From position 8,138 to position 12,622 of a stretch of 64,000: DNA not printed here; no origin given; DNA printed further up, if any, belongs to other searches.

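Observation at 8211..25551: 17-kb cargo island: three giant ORFs interleaved with the lysis cassette under two box promoters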

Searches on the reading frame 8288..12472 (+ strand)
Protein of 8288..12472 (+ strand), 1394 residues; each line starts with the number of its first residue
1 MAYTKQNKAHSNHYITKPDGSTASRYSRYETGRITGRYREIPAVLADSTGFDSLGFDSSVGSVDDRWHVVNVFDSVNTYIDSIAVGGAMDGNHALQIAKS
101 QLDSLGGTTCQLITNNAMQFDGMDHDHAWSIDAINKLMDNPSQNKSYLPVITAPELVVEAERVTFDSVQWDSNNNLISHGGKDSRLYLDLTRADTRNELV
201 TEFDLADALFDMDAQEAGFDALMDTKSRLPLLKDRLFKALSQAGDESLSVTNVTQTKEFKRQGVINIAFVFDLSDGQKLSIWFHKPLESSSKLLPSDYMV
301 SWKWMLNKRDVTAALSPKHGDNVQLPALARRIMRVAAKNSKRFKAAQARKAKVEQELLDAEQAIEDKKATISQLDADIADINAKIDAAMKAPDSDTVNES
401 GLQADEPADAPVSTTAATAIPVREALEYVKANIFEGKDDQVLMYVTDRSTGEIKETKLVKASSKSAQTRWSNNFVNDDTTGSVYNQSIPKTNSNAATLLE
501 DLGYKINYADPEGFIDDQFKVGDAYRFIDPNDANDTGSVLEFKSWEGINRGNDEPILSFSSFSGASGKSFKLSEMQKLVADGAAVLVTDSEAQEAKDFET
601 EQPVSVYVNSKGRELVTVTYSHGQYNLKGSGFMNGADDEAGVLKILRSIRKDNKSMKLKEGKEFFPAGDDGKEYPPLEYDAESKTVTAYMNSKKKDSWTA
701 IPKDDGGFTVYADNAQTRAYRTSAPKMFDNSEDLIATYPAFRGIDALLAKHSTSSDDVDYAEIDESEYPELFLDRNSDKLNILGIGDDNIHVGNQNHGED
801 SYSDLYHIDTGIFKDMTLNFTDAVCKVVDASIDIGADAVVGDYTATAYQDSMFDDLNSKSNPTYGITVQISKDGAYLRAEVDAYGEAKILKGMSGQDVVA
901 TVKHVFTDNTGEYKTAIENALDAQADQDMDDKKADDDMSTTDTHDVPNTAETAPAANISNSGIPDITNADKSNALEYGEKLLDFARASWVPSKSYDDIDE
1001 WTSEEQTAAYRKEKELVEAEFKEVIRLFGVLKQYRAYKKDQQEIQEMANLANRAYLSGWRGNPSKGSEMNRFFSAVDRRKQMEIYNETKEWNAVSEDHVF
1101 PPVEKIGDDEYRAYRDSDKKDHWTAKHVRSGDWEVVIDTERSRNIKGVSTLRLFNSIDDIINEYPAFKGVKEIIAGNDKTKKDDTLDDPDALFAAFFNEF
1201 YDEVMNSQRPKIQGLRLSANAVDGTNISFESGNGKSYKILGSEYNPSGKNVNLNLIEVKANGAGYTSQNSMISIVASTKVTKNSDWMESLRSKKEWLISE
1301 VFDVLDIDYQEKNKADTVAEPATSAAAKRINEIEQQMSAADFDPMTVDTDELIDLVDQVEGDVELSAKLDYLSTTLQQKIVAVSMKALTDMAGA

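Call 4: search_protein_families(library=pfam, proteins=[window:8288-12472:+], max_evalue=0.01)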
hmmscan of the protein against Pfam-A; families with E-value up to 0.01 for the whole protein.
window:8288-12472:+ (1394 aa): 1 family
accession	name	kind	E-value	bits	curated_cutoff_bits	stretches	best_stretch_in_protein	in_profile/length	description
PF18788.6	DarA_N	-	1.2e-25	90.1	27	1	219-340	3-122/122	Defence against restriction A N-terminal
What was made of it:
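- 8288..12472 (+): DarA-related giant (1394 aa). Residues 1-400 are a conserved N-terminal region with DarA_N at 219-340. Residues 420-1320 are shuffled orphan cargo modules. The last 70 or so residues are a conserved tail. Pfam DarA_N, E 1.2e-25 (call 4).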

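Call 6: search_protein_families(library=phrogs, proteins=[window:8288-12472:+], max_evalue=0.001)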
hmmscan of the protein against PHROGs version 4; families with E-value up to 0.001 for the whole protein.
window:8288-12472:+ (1394 aa): 4 families
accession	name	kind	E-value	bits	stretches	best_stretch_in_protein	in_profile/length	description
phrog_8883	-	unknown function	7.4e-50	171.1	1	63-387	53-366/650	-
phrog_1926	-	other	1.5e-18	66.9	1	273-386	137-250/1410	released from the phage upon host infection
phrog_21969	-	unknown function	2.6e-17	63.8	1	235-384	81-239/502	-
phrog_26978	-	unknown function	4.5e-15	56.4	1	242-386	109-251/343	-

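Call 7: search_dna_similar(query=window:8288-12472:+, collection=phages, mode=protein, max_rows=25)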
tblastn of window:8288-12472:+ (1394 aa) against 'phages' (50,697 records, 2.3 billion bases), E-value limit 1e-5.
Records with a match: 2; places in all: 2; records where one place covers at least 80% of the query: 0.
Best place of each record, by identity: <60% 2.
By first word of the organism name: Acinetobacter 1; Xanthomonas 1.
By host as written in the record: Acinetobacter baumannii 1; Xanthomonas campestris pv. campestris str. 8004 1.
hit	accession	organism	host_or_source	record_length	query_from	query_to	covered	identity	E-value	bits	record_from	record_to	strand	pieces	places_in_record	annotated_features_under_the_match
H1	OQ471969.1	Acinetobacter phage vB_AbaM_ABMM1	Acinetobacter baumannii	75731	32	340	22%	32.3%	7e-26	122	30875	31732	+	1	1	hypothetical protein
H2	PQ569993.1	Xanthomonas phage Rb1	Xanthomonas campestris pv. campestris ...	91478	236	340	8%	44.8%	5e-18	97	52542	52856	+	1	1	internal head protein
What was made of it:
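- Tried and rejected: tblastn of the 1394-aa protein against phages gave only two weak hits, in the DarA_N region (call 7).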

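Call 26: search_protein_families(library=pfam, proteins=[window:8288-12472:+], max_evalue=1)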
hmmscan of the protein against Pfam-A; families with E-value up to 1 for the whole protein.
window:8288-12472:+ (1394 aa): 2 families
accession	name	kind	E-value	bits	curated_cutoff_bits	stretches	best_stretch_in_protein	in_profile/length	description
PF18788.6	DarA_N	-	1.2e-25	90.1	27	1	219-340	3-122/122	Defence against restriction A N-terminal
PF09486.15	HrpB7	-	0.026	15.4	29.7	1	337-390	82-135/157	Bacterial type III secretion protein (HrpB7)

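Call 33: find_homologous_proteins(query=window:8288-12472:+, max_evalue=0.00001)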
Query window:8288-12472:+ (1394 aa): 167 proteins with E <= 0.00001 among 8000 candidates; the best 120 are listed.
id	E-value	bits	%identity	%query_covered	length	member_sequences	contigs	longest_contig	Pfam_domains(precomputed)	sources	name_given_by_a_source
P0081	0.0e+0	3111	100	100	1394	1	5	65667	PF18788.7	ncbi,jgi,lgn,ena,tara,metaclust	tara:strand:- start:1012 stop:5196 length:4185 start_codon:yes stop_codon:yes gene_type:complete|met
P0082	0.0e+0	2347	92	39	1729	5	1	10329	PF18798.7,PF18763.8,PF18788.7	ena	-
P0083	0.0e+0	1743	96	28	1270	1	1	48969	PF18788.7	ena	-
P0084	0.0e+0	1705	65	25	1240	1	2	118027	PF18763.8,PF18788.7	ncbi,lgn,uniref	ncbi:hypothetical protein ACTXJO_04710 [Psychrobacter celer]|uniref:defense against restriction DarA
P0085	0.0e+0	1596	71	67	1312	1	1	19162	PF18788.7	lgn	-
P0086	0.0e+0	1336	92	28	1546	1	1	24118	PF18798.7,PF18763.8,PF18788.7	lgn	-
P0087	0.0e+0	1316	90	28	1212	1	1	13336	PF18763.8,PF18788.7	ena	-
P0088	0.0e+0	1314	91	28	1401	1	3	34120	PF18798.7,PF18763.8,PF18788.7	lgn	-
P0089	0.0e+0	1296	88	28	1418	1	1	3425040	PF18798.7,PF18763.8,PF18788.7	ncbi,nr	ncbi:hypothetical protein Q6344_06850 [Psychrobacter cibarius]|nr:hypothetical protein Q6344_06850 [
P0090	0.0e+0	1295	86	28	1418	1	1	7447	PF18798.7,PF18763.8,PF18788.7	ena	-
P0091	0.0e+0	1271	81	28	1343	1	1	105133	PF18763.8,PF18788.7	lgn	-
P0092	0.0e+0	1254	84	28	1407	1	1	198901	PF18798.7,PF18763.8,PF18788.7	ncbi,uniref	ncbi:hypothetical protein ACTXGL_09660 [Psychrobacter sp. T6-6]|uniref:defense against restriction D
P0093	0.0e+0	1243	84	28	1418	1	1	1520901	PF18798.7,PF18763.8,PF18788.7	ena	-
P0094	0.0e+0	1239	83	28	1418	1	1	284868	PF18798.7,PF18763.8,PF18788.7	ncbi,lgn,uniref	ncbi:hypothetical protein [Psychrobacter piscatorii]|uniref:defense against restriction DarA-related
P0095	0.0e+0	1203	78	28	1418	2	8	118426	PF18798.7,PF18763.8,PF18788.7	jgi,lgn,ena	-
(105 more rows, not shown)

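Call 34: search_protein_families(library=ncbifam, proteins=[window:8288-12472:+], max_evalue=0.01)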
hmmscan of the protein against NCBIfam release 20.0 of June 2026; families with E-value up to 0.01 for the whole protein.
window:8288-12472:+ (1394 aa): 2 families
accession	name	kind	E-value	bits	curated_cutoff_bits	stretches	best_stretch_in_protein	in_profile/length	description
NF052326.1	anti_RE_DarA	equivalog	1.4e-16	60.3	350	1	268-405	130-273/654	antirestriction phage head protein DarA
NF002572.0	PRK02224.1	equivalog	0.0026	16.1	1087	1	220-433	279-449/888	DNA double-strand break repair ATPase Rad50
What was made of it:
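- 8288..12472 (+): NCBIfam anti_RE_DarA, E 1.4e-16, below its cut-off (call 34).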

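Call 35: search_protein_families(library=padloc, proteins=[window:8288-12472:+], max_evalue=0.01)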
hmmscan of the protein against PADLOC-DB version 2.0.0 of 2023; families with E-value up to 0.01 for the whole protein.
window:8288-12472:+ (1394 aa): 0 families

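Call 49: search_solved_structures(query=window:8288-12472:+, max_evalue=0.01)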
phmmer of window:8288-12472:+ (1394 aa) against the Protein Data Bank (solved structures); distinct sequences matched with E-value up to 0.01: 1.
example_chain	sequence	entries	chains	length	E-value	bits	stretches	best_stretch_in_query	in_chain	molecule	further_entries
9ukm_I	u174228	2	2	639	2.8e-14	55.2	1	263-394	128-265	Defense against restriction protein A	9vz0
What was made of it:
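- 8288..12472 (+): PDB 9ukm_I (P1 DarA), E 2.8e-14 (call 49).
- On P1-type Dar system: PDB 9ukm_I, E 2.8e-14 (call 49).
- DarA: DarA_N, E 1e-25; PDB 9ukm_I, E 2.8e-14 (calls 4, 49).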
